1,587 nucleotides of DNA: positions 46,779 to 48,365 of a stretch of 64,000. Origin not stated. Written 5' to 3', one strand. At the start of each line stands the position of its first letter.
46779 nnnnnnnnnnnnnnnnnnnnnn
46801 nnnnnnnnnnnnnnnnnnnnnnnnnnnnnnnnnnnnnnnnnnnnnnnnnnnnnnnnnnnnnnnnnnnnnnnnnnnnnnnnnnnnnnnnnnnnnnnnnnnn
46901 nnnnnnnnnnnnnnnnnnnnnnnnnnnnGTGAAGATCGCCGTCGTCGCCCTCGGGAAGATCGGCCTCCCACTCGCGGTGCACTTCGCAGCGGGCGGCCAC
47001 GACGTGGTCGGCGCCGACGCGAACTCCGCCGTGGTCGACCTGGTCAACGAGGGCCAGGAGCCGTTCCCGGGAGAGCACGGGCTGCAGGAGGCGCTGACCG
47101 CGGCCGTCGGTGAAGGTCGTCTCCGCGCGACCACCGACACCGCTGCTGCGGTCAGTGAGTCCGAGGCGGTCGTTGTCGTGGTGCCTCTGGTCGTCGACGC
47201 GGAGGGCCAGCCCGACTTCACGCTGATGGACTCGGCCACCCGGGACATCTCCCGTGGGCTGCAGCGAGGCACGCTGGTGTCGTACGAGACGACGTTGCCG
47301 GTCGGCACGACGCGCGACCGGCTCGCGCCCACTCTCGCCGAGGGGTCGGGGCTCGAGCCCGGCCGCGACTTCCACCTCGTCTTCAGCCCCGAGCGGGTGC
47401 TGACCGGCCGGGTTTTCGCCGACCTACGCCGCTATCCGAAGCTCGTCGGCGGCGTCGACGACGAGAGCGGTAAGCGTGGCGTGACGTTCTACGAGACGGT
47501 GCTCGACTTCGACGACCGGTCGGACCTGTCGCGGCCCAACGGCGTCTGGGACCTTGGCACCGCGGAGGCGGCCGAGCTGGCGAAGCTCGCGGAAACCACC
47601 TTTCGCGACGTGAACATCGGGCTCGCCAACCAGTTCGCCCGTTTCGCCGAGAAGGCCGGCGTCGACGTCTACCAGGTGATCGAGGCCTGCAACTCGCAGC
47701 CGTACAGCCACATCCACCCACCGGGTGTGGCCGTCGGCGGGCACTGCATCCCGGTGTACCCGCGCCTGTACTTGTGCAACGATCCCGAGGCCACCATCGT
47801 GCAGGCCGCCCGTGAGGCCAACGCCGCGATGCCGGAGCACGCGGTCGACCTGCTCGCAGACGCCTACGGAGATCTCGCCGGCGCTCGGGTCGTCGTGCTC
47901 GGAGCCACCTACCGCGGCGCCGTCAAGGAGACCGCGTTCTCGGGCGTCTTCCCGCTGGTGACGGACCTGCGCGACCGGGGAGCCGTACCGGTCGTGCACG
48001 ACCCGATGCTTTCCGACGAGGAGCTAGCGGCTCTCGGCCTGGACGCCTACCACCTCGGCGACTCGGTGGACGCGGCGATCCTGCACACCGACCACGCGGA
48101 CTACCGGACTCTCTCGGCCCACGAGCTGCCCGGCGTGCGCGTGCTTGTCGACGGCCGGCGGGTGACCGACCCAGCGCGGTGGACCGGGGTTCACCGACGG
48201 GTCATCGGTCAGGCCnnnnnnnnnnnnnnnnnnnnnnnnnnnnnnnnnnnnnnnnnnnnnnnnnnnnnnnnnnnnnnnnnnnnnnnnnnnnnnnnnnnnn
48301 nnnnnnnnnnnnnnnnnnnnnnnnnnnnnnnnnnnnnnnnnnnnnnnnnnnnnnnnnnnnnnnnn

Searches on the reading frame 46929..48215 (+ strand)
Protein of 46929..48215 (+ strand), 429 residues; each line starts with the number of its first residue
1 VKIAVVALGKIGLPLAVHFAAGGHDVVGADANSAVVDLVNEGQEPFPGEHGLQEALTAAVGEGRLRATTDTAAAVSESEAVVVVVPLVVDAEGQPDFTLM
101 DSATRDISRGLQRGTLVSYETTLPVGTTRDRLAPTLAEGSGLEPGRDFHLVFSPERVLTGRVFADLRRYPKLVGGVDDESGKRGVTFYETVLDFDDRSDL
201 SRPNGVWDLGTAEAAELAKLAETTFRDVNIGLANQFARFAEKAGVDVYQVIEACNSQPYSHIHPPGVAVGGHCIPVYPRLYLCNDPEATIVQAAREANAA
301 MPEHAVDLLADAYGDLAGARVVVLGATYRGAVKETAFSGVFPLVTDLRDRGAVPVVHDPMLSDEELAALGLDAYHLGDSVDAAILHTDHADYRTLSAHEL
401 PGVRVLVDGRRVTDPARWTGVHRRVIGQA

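Call 40: search_protein_families(library=ncbifam, proteins=[window:46929-48215:+], max_evalue=1e-8)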
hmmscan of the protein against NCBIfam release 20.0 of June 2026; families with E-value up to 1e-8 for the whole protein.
window:46929-48215:+ (429 aa): 7 families
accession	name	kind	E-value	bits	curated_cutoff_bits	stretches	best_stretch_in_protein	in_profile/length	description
TIGR03026.1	NDP-sugDHase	subfamily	3.2e-90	302.9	189.8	1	1-410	1-412/413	nucleotide sugar dehydrogenase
NF040825.1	UDPMaNacDH_Arch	equivalog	1.6e-76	257.9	750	1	1-414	1-402/418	UDP-N-acetyl-D-mannosamine dehydrogenase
NF008286.0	PRK11064.1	equivalog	8.3e-54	182.8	459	1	2-319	5-313/420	UDP-N-acetyl-D-mannosamine dehydrogenase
NF041297.1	UDPGDh_AglM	equivalog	1.6e-45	155.8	670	1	1-415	1-419/429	UDP-glucose 6-dehydrogenase AglM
NF047673.2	TeichurnBiosyTuaD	equivalog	5.6e-29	101.6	700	1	2-415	3-416/439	UDP-glucose 6-dehydrogenase TuaD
NF011729.0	PRK15182.1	equivalog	9e-29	100.5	592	1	1-367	7-363/425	Vi polysaccharide biosynthesis UDP-N-acetylglucosamine C-6 dehydrogenase TviB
NF011631.0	PRK15057.1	equivalog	6.6e-09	35.4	757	1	1-312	1-290/388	UDP-glucose 6-dehydrogenase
